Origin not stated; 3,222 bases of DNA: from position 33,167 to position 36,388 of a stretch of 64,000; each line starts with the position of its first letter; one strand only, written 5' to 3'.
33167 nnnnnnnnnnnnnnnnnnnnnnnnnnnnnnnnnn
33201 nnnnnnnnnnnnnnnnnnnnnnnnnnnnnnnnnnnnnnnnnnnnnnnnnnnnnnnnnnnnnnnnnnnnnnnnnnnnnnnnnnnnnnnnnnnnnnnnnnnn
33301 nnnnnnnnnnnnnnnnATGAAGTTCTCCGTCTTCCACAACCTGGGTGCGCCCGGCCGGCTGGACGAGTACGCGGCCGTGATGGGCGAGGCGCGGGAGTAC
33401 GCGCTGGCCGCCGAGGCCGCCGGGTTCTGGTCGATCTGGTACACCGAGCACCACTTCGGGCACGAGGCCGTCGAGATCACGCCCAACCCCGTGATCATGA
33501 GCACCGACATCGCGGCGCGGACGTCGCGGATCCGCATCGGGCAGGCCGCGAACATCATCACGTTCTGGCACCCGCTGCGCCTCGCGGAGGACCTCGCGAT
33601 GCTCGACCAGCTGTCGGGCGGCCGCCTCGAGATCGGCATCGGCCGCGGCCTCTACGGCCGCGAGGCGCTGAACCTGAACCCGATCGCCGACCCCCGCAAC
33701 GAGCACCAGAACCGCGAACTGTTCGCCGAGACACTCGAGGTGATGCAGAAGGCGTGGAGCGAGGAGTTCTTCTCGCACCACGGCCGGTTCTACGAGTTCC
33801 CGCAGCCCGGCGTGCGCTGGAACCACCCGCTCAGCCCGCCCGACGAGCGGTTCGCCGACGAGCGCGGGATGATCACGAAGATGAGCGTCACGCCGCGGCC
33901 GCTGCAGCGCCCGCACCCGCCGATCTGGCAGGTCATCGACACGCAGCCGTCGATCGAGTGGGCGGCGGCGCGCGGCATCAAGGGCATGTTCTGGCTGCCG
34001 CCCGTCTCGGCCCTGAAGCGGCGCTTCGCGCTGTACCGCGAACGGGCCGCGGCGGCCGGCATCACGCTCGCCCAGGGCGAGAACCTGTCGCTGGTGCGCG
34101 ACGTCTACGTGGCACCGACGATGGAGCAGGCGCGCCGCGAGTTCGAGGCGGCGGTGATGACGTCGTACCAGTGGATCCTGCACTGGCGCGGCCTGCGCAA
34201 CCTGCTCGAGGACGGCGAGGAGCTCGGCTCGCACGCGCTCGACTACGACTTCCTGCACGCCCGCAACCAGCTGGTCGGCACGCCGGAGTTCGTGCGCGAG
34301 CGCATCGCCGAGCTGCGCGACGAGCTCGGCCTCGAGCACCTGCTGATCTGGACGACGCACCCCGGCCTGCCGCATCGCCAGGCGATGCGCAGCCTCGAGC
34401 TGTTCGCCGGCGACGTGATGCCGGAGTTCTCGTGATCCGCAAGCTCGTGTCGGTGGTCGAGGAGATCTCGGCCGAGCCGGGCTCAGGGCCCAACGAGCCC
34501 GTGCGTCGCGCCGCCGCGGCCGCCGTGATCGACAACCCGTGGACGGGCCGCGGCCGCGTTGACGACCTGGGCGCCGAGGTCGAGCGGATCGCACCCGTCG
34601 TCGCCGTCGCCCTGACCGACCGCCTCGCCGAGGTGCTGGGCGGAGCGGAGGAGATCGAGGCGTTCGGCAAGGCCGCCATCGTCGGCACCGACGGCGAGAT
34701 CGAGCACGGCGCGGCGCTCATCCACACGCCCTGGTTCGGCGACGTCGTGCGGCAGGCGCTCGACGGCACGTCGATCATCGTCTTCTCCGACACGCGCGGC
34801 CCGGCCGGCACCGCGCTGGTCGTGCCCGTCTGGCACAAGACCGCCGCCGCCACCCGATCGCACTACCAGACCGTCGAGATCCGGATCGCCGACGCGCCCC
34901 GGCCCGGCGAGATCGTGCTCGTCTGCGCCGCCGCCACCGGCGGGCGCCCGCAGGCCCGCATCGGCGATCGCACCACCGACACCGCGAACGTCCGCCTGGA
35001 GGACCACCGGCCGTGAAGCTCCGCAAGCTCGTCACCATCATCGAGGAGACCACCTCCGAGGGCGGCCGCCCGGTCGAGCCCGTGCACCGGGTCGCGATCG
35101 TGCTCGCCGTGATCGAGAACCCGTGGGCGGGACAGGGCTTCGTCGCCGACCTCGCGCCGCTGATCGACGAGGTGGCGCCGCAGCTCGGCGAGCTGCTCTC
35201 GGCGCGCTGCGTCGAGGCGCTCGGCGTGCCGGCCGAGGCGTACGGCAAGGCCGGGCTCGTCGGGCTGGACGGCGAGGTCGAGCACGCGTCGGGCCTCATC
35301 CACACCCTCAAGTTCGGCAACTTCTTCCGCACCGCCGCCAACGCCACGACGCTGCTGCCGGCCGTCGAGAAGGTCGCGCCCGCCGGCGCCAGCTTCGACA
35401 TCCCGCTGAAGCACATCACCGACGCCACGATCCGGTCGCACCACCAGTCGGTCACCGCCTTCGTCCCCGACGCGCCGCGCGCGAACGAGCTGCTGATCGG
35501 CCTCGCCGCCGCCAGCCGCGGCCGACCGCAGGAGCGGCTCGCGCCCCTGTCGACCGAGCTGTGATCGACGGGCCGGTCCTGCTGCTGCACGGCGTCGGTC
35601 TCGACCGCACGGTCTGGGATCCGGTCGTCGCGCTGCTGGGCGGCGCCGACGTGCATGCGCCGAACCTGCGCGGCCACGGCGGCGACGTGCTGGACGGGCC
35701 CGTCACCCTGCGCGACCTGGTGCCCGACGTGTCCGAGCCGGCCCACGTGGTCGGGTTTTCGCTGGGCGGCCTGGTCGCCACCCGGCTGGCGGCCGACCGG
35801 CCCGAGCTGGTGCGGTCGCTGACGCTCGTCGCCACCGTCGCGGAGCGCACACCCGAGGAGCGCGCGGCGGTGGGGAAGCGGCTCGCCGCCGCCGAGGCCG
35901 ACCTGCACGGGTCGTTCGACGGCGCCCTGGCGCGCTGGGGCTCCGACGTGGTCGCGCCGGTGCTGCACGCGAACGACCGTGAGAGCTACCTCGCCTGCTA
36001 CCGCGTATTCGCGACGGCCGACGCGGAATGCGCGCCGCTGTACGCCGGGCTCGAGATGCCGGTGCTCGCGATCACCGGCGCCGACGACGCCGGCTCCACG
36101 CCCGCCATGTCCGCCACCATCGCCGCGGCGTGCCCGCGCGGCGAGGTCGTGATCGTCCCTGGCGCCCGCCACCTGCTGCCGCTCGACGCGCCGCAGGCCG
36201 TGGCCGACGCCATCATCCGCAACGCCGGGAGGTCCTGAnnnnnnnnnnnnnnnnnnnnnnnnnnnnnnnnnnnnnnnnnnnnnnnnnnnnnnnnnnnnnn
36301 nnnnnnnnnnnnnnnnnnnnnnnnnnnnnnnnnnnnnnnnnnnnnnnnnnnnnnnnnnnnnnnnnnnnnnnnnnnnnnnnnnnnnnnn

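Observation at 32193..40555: Tightly coupled GntR-controlled operon of unknown substrate (best novelty candidate)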

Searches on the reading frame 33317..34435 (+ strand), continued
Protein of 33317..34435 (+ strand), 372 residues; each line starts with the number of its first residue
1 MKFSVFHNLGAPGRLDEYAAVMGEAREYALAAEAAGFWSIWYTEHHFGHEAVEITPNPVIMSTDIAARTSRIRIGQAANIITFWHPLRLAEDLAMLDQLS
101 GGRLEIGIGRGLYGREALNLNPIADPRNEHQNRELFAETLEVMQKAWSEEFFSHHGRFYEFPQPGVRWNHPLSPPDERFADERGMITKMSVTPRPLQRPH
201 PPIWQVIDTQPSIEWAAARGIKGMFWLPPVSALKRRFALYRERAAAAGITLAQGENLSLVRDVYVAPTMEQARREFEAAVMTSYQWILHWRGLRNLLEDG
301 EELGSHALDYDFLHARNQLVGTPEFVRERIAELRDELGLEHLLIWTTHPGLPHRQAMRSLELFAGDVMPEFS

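Call 83: search_dna_similar(query=L073:11167-11751:+, collection=plasmids, mode=protein, max_rows=60, rows=spread)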
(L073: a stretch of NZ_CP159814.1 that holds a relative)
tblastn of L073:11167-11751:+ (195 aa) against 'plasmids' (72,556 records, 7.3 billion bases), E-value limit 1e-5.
Records with a match: 389; places in all: 436; records where one place covers at least 80% of the query: 385.
Best place of each record, by identity: 60-80% 3; <60% 386.
By first word of the organism name: Rhizobium 159; Sinorhizobium 78; Leisingera 17; Mesorhizobium 13; Sulfitobacter 12; Agrobacterium 11; Ensifer 9; Shinella 8; Acinetobacter 6; Burkholderia 6; and 40 more.
By predicted mobility (MOB-suite, as given by PLSDB): non-mobilizable 227; conjugative 137; mobilizable 25.
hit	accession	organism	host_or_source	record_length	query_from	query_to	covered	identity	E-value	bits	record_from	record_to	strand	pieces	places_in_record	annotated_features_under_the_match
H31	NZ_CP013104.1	Paraburkholderia caribensis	-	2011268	1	190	97%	60.0%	3e-70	238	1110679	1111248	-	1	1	none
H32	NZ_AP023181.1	Paraburkholderia sp. PGU19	Physopelta gutta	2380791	1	190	97%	58.9%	5e-69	234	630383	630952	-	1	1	none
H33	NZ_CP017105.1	Rhizobium gallicum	Phaseolus vulgaris,Whole ...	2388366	3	193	98%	56.5%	5e-63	217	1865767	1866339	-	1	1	none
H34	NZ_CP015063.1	Mesorhizobium ciceri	Cicer arietinum,Pure Sample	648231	2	190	97%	57.1%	2e-70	238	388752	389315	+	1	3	amino acid synthesis family protein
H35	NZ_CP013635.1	Rhizobium sp. N324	Phaseolus vulgaris,Whole ...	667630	1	190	97%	56.3%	1e-62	216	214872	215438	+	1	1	amino acid synthesis family protein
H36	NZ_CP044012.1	Sinorhizobium sp. BG8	Prosopis cineraria,pure bacterial ...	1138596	1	193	99%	55.4%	1e-63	219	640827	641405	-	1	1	none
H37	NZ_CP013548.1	Rhizobium phaseoli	Phaseolus vulgaris,Whole ...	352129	1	193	99%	55.4%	6e-63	216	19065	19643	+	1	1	amino acid synthesis family protein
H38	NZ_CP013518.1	Rhizobium sp. N113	Phaseolus vulgaris,Whole ...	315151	1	193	99%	55.4%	7e-63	216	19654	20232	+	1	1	amino acid synthesis family protein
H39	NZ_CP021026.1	Rhizobium sp. TAL182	Phaseolus vulgaris,cell culture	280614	1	193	99%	55.4%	9e-63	216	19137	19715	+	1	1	amino acid synthesis family protein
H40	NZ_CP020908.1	Rhizobium etli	Phaseolus vulgaris,cell culture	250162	1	193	99%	55.4%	1e-62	216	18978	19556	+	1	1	amino acid synthesis family protein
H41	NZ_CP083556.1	Leisingera sp. S132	-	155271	1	193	99%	54.9%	3e-66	226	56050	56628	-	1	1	amino acid synthesis family protein | alpha/beta hydrolase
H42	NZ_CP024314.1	Rhizobium sp. NXC24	Phaseolus vulgaris,cell culture,plant ...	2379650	1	193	99%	54.9%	1e-63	218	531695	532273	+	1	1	record has no annotation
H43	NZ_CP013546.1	Rhizobium phaseoli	Phaseolus vulgaris,Whole ...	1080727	1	193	99%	54.9%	1e-62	216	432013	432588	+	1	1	record has no annotation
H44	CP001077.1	Rhizobium etli CIAT 652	-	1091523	1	193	99%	54.9%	2e-62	215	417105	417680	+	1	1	hypothetical conserved protein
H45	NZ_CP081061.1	Leisingera aquaemixtae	-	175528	1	193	99%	54.9%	7e-62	214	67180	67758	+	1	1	amino acid synthesis family protein | alpha/beta hydrolase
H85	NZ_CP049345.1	Sulfitobacter pontiacus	-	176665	1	181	93%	32.8%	2e-21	98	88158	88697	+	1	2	amino acid synthesis family protein (x2)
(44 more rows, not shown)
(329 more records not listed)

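Call 84: get_annotated_region(hit=H41, flank=9000)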
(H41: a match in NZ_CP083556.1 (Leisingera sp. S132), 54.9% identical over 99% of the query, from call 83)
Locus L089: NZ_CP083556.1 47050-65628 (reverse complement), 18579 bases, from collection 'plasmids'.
description: Leisingera sp. S132 plasmid unnamed3, complete sequence
organism: Leisingera sp. S132 (NCBI taxid 2867016)
taxonomy: Bacteria; Pseudomonadota; Alphaproteobacteria; Rhodobacterales; Roseobacteraceae; Leisingera; Leisingera sp. S132
host: -; source: -; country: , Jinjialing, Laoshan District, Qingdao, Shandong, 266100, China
typing (MOB-suite, as given by PLSDB): non-mobilizable
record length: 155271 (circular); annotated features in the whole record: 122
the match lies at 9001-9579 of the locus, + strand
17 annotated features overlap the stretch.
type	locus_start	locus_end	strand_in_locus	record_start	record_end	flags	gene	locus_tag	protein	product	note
CDS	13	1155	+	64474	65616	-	repC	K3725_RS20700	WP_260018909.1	plasmid replication protein RepC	-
CDS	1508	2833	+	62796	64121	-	-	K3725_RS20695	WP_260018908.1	MFS transporter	GO:0055085 - transmembrane transport [Evidence IEA]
CDS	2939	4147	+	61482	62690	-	hutI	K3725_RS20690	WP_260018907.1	imidazolonepropionase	GO:0006548 - histidine catabolic process [Evidence IEA]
CDS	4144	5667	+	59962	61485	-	hutH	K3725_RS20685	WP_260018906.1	histidine ammonia-lyase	GO:0006548 - histidine catabolic process [Evidence IEA]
CDS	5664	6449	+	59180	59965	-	hutG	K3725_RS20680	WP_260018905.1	N-formylglutamate deformylase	GO:0019557 - histidine catabolic process to glutamate and formate [Evidence IEA]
CDS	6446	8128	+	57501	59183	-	hutU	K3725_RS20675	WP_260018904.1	urocanate hydratase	GO:0006548 - histidine catabolic process [Evidence IEA]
CDS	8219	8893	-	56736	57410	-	-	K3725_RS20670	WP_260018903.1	GntR family transcriptional regulator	-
CDS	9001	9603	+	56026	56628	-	-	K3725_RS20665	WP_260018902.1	amino acid synthesis family protein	-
CDS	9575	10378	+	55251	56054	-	-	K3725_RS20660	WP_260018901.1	alpha/beta hydrolase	-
CDS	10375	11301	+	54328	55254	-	-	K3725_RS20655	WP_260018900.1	flavin reductase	-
CDS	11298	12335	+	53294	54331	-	-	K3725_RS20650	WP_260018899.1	LLM class flavin-dependent oxidoreductase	-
CDS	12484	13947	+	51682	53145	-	-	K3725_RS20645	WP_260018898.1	aldehyde dehydrogenase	-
CDS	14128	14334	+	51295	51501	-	-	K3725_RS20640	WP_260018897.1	dodecin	-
CDS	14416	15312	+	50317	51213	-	-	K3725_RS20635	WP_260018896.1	complex I NDUFA9 subunit family protein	-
CDS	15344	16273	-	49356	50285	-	-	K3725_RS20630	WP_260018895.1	GlxA family transcriptional regulator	-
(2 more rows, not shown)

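Call 85: get_annotated_region(hit=H85, flank=8000)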
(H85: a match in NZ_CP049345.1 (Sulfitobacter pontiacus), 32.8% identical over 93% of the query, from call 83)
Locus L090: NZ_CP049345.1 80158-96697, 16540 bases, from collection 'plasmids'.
description: Sulfitobacter pontiacus strain S1704 plasmid unnamed1, complete sequence
organism: Sulfitobacter pontiacus (NCBI taxid 60137)
taxonomy: Bacteria; Pseudomonadota; Alphaproteobacteria; Rhodobacterales; Roseobacteraceae; Sulfitobacter; Sulfitobacter pontiacus
host: -; source: -; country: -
typing (MOB-suite, as given by PLSDB): non-mobilizable
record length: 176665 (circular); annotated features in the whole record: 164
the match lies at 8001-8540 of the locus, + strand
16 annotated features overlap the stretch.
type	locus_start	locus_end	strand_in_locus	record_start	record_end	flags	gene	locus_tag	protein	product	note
CDS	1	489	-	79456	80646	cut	-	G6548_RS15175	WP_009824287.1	amidohydrolase family protein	-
CDS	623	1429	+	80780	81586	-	-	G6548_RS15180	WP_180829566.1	ferredoxin--NADP reductase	-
CDS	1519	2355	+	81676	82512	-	-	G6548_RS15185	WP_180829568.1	xanthine dehydrogenase family protein subunit M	-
CDS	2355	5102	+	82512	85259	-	-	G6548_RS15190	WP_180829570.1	molybdopterin cofactor-binding domain-containing protein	-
CDS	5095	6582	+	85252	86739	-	-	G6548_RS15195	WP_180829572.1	6-hydroxynicotinate reductase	-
CDS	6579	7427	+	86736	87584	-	-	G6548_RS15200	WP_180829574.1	UPF0280 family protein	-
CDS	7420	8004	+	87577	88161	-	-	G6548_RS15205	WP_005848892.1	amino acid synthesis family protein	-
CDS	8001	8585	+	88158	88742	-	-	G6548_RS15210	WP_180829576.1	amino acid synthesis family protein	-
CDS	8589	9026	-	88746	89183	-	-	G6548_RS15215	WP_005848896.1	MarR family transcriptional regulator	GO:0006355 - regulation of DNA-templated transcription [Evidence IEA]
CDS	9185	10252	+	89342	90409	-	-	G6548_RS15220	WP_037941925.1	aromatic ring-hydroxylating dioxygenase subunit alpha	-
CDS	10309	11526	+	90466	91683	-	-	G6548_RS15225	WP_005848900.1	ABC transporter substrate-binding protein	-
CDS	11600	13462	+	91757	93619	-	-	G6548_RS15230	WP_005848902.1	ABC transporter permease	-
CDS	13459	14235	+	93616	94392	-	-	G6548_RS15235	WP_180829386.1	ABC transporter ATP-binding protein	-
CDS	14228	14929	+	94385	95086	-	-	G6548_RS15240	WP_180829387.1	ABC transporter ATP-binding protein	-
CDS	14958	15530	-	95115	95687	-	-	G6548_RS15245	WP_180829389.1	TetR/AcrR family transcriptional regulator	GO:0006355 - regulation of DNA-templated transcription [Evidence IEA]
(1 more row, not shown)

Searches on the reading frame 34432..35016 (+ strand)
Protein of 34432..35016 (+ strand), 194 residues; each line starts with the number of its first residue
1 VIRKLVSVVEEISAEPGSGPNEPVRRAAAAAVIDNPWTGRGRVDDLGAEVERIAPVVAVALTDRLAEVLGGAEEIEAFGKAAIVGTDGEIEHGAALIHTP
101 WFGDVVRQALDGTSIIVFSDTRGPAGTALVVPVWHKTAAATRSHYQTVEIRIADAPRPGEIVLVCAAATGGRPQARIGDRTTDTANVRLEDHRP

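Call 4: search_protein_families(library=pfam, proteins=[window:34432-35016:+])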
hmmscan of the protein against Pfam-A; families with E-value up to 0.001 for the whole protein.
window:34432-35016:+ (194 aa): 1 family
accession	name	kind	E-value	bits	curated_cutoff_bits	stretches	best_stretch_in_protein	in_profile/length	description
PF06684.16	AA_synth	-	2.2e-60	203.5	27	1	2-178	1-175/175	Amino acid synthesis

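Call 5: search_protein_families(library=ncbifam, proteins=[window:34432-35016:+])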
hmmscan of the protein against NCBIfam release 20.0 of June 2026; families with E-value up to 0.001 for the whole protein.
window:34432-35016:+ (194 aa): 0 families

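Call 9: search_solved_structures(query=window:34432-35016:+, max_evalue=1)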
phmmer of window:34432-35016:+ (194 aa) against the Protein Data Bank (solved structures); distinct sequences matched with E-value up to 1: 2.
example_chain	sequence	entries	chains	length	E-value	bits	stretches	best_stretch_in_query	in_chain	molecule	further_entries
2qtp_A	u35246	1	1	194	4.6e-34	121.2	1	2-186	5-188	Uncharacterized protein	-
3byq_A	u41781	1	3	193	8.4e-28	100.7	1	2-187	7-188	Uncharacterized protein DUF1185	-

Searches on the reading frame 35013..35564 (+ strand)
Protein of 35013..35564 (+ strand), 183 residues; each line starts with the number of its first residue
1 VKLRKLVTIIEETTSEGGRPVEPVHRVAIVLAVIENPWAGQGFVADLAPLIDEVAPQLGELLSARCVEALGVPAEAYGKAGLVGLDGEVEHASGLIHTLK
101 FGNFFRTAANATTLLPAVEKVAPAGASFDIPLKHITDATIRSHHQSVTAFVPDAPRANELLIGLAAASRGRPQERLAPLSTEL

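Call 4: search_protein_families(library=pfam, proteins=[window:35013-35564:+])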
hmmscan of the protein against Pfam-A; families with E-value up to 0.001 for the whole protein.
window:35013-35564:+ (183 aa): 1 family
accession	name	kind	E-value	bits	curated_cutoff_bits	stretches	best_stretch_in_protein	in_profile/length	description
PF06684.16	AA_synth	-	4.8e-56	189.4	27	1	3-176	1-174/175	Amino acid synthesis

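Call 5: search_protein_families(library=ncbifam, proteins=[window:35013-35564:+])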
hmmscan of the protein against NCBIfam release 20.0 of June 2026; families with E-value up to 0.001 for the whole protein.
window:35013-35564:+ (183 aa): 0 families

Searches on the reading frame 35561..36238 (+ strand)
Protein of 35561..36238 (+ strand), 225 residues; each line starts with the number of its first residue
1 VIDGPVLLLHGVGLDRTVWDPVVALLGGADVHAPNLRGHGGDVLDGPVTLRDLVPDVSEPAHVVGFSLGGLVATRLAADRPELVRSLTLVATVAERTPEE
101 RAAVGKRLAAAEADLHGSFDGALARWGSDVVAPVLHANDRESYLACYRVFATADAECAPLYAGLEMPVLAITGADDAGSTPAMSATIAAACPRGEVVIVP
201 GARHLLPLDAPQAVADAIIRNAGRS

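Call 4: search_protein_families(library=pfam, proteins=[window:35561-36238:+])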
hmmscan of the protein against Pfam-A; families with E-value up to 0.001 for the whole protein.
window:35561-36238:+ (225 aa): 4 families
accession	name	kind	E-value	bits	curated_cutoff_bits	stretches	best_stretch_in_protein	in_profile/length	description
PF12697.13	Abhydrolase_6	-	4.1e-21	77.1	26.3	1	6-217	1-217/217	Alpha/beta hydrolase family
PF00561.26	Abhydrolase_1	-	2.6e-20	73.6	25.8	1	59-98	69-103/245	alpha/beta hydrolase fold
PF12146.15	Hydrolase_4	-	2.2e-08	34.1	27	0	7-99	8-116/239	Serine aminopeptidase, S33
PF03959.19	FSH1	-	0.00015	21.9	21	0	63-212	105-207/211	Serine hydrolase (FSH1)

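Call 5: search_protein_families(library=ncbifam, proteins=[window:35561-36238:+])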
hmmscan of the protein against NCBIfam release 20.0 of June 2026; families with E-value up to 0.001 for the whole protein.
window:35561-36238:+ (225 aa): 19 families
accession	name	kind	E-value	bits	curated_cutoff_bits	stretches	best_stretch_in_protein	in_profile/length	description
NF051488.1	bifunc_PcaDC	exception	6.7e-31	107.7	390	1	5-221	14-249/375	bifunctional 3-oxoadipate enol-lactonase/4-carboxymuconolactone decarboxylase PcaDC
NF051487.1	bifunc_PcaCD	exception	3.4e-26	92.3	430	1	5-218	174-407/413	bifunctional 4-carboxymuconolactone decarboxylase/3-oxoadipate enol-lactonase PcaCD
TIGR02427.1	protocat_pcaD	equivalog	6.4e-23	81.4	255.85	1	6-219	16-247/251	3-oxoadipate enol-lactonase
TIGR01738.1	bioH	equivalog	1.1e-17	64.5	206.95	1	6-100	7-106/245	pimeloyl-ACP methyl ester esterase BioH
NF011457.0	PRK14875.1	equivalog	2.3e-15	56.4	307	1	4-92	133-231/372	acetoin dehydrogenase dihydrolipoyllysine-residue acetyltransferase subunit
NF050089.1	i_nPHAscl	equivalog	6.9e-09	35.2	300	1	5-96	20-121/288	intracellular short-chain-length polyhydroxyalkanoate depolymerase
NF052610.1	macro_16_ester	equivalog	4.4e-08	32.8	420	1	59-94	94-129/281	alpha/beta fold macrolide esterase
TIGR03695.1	menH_SHCHC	equivalog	4.9e-08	32.7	208.55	1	5-92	4-104/252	2-succinyl-6-hydroxy-2,4-cyclohexadiene-1-carboxylate synthase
NF007674.0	PRK10349.1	equivalog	1.7e-07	31.1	449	1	6-92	16-107/256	pimeloyl-ACP methyl ester esterase BioH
NF053693.1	esterase_mleCBF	exception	2.2e-06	27.3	564.5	0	59-94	94-129/279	CBF family alpha/beta fold macrolide esterase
TIGR03056.1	bchO_mg_che_rel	equivalog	4.5e-06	25.9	172.55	0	164-218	219-273/278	alpha/beta fold hydrolase BchO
TIGR03611.1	RutD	equivalog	6.3e-06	25.7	238.5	1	60-101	81-122/258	pyrimidine utilization protein D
NF053683.1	esterase_mleBRB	exception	1.2e-05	25.1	585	0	60-93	95-128/280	BRB family alpha/beta fold macrolide esterase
NF053684.1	esterase_mleBCA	exception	6.7e-05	22.2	570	0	60-93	95-128/281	BCA family alpha/beta fold macrolide esterase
NF041759.1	mac_hydro_EstT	equivalog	8.9e-05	21.8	450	1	60-93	94-127/278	macrolide hydrolase EstT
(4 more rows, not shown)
